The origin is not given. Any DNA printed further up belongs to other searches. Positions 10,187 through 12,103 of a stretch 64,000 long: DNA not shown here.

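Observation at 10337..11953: PF09820-type AAA-ATPase-like plus PD-(D/E)XK nuclease-like protein embedded between the paralog cassettes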

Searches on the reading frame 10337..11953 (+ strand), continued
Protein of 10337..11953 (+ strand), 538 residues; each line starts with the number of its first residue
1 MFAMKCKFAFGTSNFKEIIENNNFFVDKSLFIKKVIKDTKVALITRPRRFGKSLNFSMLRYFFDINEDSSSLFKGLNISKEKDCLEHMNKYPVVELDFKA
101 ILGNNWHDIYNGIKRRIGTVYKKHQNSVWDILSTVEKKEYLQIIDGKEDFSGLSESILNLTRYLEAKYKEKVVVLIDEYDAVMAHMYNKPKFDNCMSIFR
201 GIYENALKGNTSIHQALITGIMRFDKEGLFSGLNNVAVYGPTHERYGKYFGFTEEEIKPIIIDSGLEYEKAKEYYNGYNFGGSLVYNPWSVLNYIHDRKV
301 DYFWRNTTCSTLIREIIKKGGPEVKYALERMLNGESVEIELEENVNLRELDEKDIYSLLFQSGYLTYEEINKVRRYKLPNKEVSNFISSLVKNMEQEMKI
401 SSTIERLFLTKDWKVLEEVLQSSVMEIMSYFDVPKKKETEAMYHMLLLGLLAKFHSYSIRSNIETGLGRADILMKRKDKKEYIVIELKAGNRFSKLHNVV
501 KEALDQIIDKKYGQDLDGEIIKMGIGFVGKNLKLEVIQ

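Call 49: search_protein_families(library=padloc, alignment_id=A1, max_evalue=0.01)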
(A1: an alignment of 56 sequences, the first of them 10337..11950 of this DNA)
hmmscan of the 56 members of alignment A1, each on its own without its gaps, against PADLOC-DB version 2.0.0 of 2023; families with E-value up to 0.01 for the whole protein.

A. member 1, window:10337-11950:+ (538 aa): 1 family
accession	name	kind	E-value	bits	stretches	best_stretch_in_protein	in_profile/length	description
PDLC04824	PDC-S02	-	0.0025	15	1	464-491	217-244/308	-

B. families by the number of members that match (of 56 scanned): 8 families
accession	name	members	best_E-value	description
PDLC00944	Cas4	3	0.00061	Cas4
PDLC03853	LmuA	2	0.0022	-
PDLC01547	Csm2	2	0.0045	CAS-III-A; effector_SS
PDLC04824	PDC-S02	1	0.0025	-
PDLC01250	Cas4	1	0.0079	"CAS-I,CAS-II,CAS-III,CAS-IV,CAS-V,CAS-VI; acquisition_associated"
PDLC00943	Cas4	1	0.0094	CRISPR-associated protein Cas4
PDLC00059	DruK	1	0.0098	PD-(D/E)XK nuclease superfamily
PDLC01543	Cmr7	1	0.0098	CAS-III-B; effector_UNK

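Call 50: search_protein_families(library=padloc, proteins=[L068:8181-9923:+, L034:8123-9844:+, L045:7794-9497:+, L011:1010-2698:+, L073:2992-4758:+], max_evalue=0.001)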
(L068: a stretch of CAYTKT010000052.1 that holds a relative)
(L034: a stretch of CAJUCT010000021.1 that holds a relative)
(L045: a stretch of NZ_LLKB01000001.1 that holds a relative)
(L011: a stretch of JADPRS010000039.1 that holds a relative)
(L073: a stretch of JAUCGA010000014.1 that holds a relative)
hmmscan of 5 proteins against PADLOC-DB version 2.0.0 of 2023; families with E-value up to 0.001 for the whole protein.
L068:8181-9923:+ (581 aa): 0 families

L034:8123-9844:+ (574 aa): 0 families

L045:7794-9497:+ (568 aa): 1 family
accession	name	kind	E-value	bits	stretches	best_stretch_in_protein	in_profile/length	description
PDLC00094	GajA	-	0.00091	15.8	0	37-111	22-97/569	AAA ATPase domain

L011:1010-2698:+ (563 aa): 0 families

L073:2992-4758:+ (589 aa): 0 families

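Call 55: get_annotated_region(hit=H39, flank=10000)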
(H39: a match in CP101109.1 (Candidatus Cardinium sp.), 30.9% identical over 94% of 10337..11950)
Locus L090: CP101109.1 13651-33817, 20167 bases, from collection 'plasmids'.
description: MAG: Candidatus Cardinium sp. isolate DF plasmid p_A, complete sequence
organism: Candidatus Cardinium sp. (NCBI taxid 1912860)
taxonomy: Bacteria; Bacteroidota; Cytophagia; Cytophagales; Amoebophilaceae; Candidatus Cardinium; Candidatus Cardinium sp.
host: -; source: Dermatophagoides farinae,symbiont metagenome,whole organism; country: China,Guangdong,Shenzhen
typing (MOB-suite, as given by PLSDB): non-mobilizable
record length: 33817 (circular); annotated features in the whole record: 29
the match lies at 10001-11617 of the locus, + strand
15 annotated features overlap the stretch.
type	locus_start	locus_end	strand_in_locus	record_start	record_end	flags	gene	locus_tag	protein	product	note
CDS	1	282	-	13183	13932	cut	-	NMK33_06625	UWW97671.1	NUDIX hydrolase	-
CDS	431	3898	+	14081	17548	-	-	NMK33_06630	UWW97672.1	HD domain-containing protein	-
CDS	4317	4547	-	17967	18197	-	-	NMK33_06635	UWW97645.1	hypothetical protein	-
CDS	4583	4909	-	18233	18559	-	-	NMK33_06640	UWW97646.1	hypothetical protein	-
CDS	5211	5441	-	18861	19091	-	-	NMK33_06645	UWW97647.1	hypothetical protein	-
CDS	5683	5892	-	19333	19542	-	-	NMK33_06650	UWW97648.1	hypothetical protein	-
CDS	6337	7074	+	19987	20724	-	-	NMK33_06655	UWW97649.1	hypothetical protein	-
CDS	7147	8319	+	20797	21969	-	-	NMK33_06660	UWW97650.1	SMI1/KNR4 family protein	-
CDS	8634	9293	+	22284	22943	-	-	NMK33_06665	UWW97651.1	recombinase family protein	-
CDS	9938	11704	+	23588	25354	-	-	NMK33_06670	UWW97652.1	ATP-binding protein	-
CDS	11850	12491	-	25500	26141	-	-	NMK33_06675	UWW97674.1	virulence-associated E family protein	-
CDS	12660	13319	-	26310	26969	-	-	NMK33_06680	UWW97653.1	recombinase family protein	-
CDS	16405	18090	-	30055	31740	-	-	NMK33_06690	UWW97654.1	toprim domain-containing protein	-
CDS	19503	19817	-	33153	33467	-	-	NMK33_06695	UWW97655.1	PD-(D/E)XK nuclease domain-containing protein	-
CDS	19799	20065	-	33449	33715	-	-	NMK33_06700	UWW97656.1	hypothetical protein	-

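Call 56: get_annotated_region(hit=H40, flank=10000)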
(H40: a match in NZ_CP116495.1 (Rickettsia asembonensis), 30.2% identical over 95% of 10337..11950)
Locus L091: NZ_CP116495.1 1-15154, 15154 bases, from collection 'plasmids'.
description: MAG: Rickettsia asembonensis isolate Perak plasmid pRAS02, complete sequence
organism: Rickettsia asembonensis (NCBI taxid 1068590)
taxonomy: Bacteria; Pseudomonadota; Alphaproteobacteria; Rickettsiales; Rickettsiaceae; Rickettsia; Rickettsia asembonensis
host: -; source: Ctenocephalides orientis,insect metagenome,metagenomic assembly; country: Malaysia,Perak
typing (MOB-suite, as given by PLSDB): non-mobilizable
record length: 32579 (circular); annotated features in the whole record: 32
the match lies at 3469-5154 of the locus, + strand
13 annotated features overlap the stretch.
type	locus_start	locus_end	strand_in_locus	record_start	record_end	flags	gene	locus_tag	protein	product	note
CDS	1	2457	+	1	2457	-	-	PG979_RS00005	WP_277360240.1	DnaA N-terminal domain-containing protein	-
CDS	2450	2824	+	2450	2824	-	-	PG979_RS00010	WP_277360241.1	DUF1828 domain-containing protein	-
CDS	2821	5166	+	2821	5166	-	-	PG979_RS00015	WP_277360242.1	AAA family ATPase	-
CDS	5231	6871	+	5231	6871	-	-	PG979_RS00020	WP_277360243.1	patatin-like phospholipase family protein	-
CDS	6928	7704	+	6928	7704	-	-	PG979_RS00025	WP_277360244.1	hypothetical protein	-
CDS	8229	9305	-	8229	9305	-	-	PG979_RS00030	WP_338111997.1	Tn3 family transposase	GO:0006313 - DNA transposition [Evidence IEA]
CDS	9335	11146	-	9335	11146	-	-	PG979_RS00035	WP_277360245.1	DUF4158 domain-containing protein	-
CDS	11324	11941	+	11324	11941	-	-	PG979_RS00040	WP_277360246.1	recombinase family protein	GO:0006310 - DNA recombination [Evidence IEA]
CDS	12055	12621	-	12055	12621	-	-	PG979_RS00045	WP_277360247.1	ProQ/FINO family protein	-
CDS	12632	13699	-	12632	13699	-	-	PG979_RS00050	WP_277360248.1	Rpn family recombination-promoting nuclease/putative transposase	-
CDS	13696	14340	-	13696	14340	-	-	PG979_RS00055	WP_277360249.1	ProQ/FINO family protein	-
CDS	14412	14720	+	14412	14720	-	-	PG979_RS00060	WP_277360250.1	type IV secretion system DNA-binding domain-containing protein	-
CDS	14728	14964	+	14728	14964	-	-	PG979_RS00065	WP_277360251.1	hypothetical protein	-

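Call 58: find_related_loci(query=A4, collection=metagenome_contigs, flank=10000)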
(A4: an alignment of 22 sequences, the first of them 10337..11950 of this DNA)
Query A4 (538 aa) in metagenome_contigs; peptide patterns used: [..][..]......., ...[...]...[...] (x = any residue, [..] = any of these).
600 stretches matched a pattern (row limit reached: there are more); 596 encode a relative of the query (tblastn E <= 1e-3); the best 80 are kept; 80 distinct loci.
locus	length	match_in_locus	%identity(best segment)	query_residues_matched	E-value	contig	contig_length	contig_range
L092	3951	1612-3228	38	7-534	2e-98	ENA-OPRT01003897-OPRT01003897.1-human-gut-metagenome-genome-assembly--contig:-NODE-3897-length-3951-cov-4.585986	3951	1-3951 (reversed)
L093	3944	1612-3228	38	7-534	3e-97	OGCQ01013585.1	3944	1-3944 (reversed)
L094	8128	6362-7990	36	7-527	8e-95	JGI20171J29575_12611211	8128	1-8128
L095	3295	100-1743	35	2-534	6e-95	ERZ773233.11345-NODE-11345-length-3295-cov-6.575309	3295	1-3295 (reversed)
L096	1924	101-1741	34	7-534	7e-97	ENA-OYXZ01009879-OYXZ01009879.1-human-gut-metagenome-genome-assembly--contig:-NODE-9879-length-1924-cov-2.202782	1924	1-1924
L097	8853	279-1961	33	7-535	4e-90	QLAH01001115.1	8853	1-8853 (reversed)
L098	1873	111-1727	35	1-534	4e-95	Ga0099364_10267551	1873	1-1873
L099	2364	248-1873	34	11-530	4e-93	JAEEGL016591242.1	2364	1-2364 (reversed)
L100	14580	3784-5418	34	3-526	4e-89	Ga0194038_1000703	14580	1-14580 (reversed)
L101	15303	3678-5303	32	11-530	6e-89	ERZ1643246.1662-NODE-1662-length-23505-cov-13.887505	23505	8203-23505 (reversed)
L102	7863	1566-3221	34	11-537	5e-88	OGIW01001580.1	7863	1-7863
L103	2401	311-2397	34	4-538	8e-91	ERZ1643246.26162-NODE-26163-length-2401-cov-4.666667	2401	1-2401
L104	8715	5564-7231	33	9-536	6e-88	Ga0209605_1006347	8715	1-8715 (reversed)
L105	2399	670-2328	36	11-536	4e-91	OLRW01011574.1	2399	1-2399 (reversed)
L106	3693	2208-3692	36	7-485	2e-88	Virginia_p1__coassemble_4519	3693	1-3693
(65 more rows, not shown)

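Call 59: find_encoding_contigs(protein=P0014, flank=10000, max_places=2)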
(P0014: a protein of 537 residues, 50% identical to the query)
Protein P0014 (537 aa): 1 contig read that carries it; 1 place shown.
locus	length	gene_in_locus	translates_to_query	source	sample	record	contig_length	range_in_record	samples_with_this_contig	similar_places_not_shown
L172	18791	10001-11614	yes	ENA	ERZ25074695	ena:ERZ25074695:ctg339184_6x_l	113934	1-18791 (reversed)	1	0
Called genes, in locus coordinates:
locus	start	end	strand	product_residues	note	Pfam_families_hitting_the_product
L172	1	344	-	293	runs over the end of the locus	PF02629:CoA_binding, PF13380:CoA_binding_2 (faint), PF13607:Succ_CoA_lig, PF00549:Ligase_CoA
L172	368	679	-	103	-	PF04977:DivIC (weak)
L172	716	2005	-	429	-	PF03952:Enolase_N, PF00113:Enolase_C, PF13378:MR_MLE_C (weak), PF07476:MAAL_C (weak)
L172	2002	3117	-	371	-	PF00988:CPSase_sm_chain, PF00117:GATase, PF07722:Peptidase_C26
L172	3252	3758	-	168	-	PF01196:Ribosomal_L17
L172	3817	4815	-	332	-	PF01193:RNA_pol_L, PF01000:RNA_pol_A_bac, PF03118:RNA_pol_A_CTD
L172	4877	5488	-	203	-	PF00163:Ribosomal_S4, PF01479:S4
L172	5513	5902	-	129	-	PF00411:Ribosomal_S11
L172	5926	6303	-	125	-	PF00416:Ribosomal_S13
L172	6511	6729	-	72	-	PF01176:eIF-1a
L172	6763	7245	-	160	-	PF00557:Peptidase_M24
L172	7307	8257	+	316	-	PF15642:Tox-ODYAM1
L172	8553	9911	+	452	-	PF00023:Ank (faint), PF13606:Ank_3 (faint), PF13637:Ank_4 (faint), PF13857:Ank_5 (faint), PF12796:Ank_2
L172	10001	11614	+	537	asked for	PF09820:AAA-ATPase_like, PF08011:PDDEXK_9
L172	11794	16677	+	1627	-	PF12796:Ank_2, PF12796:Ank_2, PF13637:Ank_4, PF12796:Ank_2, PF13637:Ank_4, PF12796:Ank_2, PF12796:Ank_2, PF12796:Ank_2, +24 more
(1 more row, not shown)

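Call 60: find_encoding_contigs(protein=P0007, flank=10000, max_places=2)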
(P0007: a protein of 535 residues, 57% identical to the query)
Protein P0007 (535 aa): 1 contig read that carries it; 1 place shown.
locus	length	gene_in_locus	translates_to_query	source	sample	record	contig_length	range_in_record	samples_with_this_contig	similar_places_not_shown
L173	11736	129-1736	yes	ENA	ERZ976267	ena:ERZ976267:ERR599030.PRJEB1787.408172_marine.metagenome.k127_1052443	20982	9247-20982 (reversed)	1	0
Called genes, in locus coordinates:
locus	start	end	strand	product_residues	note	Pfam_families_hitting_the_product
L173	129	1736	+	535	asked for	PF09820:AAA-ATPase_like, PF08011:PDDEXK_9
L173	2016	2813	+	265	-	PF09985:Glucodextran_C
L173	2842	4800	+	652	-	PF02903:Alpha-amylase_N, PF00128:Alpha-amylase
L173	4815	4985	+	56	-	-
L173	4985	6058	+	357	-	PF03462:PCRF, PF00472:RF-1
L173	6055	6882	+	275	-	PF17827:PrmC_N, PF03602:Cons_hypoth95, PF05175:MTS, PF13847:Methyltransf_31, PF08242:Methyltransf_12 (faint), PF13649:Methyltransf_25, PF07669:Eco57I (faint)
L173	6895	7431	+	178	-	PF03602:Cons_hypoth95, PF05175:MTS (weak), PF06325:PrmA (weak), PF13847:Methyltransf_31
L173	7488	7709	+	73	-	-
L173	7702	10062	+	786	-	-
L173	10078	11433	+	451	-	-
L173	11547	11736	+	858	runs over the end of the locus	PF00443:UCH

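Call 61: find_encoding_contigs(protein=P0019, flank=10000, max_places=2)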
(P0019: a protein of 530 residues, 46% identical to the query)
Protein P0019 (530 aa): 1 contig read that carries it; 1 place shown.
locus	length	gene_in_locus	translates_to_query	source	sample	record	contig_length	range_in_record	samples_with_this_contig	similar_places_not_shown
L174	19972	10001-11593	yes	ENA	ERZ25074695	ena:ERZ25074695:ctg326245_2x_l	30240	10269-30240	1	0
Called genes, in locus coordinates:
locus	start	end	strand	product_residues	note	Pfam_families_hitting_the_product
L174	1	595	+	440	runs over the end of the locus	-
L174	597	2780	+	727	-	PF03412:Peptidase_C39, PF12385:Peptidase_C70 (faint), PF00664:ABC_membrane, PF00005:ABC_tran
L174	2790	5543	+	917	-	PF00664:ABC_membrane, PF00005:ABC_tran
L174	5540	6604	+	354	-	PF22541:DUF7005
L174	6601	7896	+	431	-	-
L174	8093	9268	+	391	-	PF12796:Ank_2, PF13606:Ank_3 (faint), PF13637:Ank_4 (weak), PF13857:Ank_5, PF00023:Ank, PF13637:Ank_4 (weak), PF12796:Ank_2 (weak)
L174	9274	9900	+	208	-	PF15642:Tox-ODYAM1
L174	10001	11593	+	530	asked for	PF09820:AAA-ATPase_like, PF08011:PDDEXK_9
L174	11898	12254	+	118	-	-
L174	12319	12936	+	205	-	PF12796:Ank_2, PF13606:Ank_3 (faint), PF13637:Ank_4, PF13857:Ank_5 (weak), PF00023:Ank, PF13637:Ank_4, PF12796:Ank_2, PF13637:Ank_4 (weak)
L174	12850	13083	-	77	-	-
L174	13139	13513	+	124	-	-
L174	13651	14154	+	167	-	-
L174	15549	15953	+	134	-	PF00023:Ank (faint), PF12796:Ank_2, PF13606:Ank_3 (faint), PF13637:Ank_4 (weak), PF13857:Ank_5 (weak)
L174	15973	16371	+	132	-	PF12796:Ank_2, PF00023:Ank (weak), PF13606:Ank_3 (faint), PF13637:Ank_4 (weak)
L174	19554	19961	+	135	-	PF09820:AAA-ATPase_like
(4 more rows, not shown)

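Call 62: find_encoding_contigs(protein=P0026, flank=10000, max_places=2)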
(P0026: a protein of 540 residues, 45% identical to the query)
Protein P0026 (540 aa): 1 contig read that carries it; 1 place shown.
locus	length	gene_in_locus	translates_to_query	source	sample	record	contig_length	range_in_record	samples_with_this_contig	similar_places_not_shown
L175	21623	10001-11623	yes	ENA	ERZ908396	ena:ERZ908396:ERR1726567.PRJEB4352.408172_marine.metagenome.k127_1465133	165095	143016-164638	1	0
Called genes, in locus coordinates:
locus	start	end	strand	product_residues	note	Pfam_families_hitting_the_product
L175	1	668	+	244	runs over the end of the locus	PF00149:Metallophos, PF12850:Metallophos_2 (weak)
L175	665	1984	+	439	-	PF00875:DNA_photolyase, PF03441:FAD_binding_7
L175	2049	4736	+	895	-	-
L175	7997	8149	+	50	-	PF05534:HicB (weak)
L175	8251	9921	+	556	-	-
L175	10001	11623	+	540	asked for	PF09820:AAA-ATPase_like, PF08011:PDDEXK_9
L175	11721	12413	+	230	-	-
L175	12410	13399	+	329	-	-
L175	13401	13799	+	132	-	PF12796:Ank_2 (weak), PF13857:Ank_5, PF13606:Ank_3 (faint)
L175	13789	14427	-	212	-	PF00730:HhH-GPD, PF00633:HHH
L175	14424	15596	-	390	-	PF00579:tRNA-synt_1b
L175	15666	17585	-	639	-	PF00023:Ank (faint), PF13606:Ank_3 (faint), PF13637:Ank_4 (faint), PF13857:Ank_5 (faint), PF12796:Ank_2 (weak)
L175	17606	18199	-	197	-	-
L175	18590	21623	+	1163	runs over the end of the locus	?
